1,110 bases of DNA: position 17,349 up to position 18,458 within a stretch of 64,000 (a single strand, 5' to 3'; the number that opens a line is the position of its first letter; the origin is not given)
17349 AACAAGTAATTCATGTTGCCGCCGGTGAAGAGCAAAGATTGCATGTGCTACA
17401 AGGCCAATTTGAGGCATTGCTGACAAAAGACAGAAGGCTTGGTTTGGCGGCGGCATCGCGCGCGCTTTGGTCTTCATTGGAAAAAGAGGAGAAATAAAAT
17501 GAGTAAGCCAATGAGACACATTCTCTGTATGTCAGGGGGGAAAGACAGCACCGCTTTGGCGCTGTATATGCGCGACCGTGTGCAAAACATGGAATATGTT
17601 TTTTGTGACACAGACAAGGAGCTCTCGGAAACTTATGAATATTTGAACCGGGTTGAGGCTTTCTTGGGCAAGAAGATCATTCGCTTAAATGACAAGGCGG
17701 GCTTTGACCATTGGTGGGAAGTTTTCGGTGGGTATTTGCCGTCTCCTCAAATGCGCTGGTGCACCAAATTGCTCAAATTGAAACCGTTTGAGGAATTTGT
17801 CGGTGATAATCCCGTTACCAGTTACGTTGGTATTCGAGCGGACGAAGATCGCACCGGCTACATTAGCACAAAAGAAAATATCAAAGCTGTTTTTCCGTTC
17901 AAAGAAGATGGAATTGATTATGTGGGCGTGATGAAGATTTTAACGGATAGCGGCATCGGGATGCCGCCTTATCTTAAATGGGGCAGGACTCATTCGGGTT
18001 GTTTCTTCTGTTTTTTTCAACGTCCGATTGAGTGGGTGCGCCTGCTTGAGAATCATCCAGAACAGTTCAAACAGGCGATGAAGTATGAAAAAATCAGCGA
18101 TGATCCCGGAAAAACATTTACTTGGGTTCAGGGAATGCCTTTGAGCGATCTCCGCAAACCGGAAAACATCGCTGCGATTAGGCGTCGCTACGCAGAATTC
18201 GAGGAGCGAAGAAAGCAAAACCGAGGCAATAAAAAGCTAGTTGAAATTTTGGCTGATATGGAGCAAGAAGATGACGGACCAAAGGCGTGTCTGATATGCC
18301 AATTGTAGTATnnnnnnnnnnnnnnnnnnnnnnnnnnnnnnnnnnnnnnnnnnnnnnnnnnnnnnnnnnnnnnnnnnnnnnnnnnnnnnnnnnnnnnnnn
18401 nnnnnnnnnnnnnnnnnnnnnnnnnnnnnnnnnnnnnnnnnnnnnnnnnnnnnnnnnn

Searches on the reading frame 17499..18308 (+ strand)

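Call 21: search_protein_families(library=pfam, proteins=[window:17499-18308:+], max_evalue=0.001)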
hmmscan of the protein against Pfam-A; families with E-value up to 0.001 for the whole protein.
window:17499-18308:+ (269 aa): 1 family
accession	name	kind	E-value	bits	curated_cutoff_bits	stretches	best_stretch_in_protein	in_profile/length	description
PF01507.26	PAPS_reduct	-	1.8e-11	44.8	22.5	1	8-119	3-115/175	Phosphoadenosine phosphosulfate reductase domain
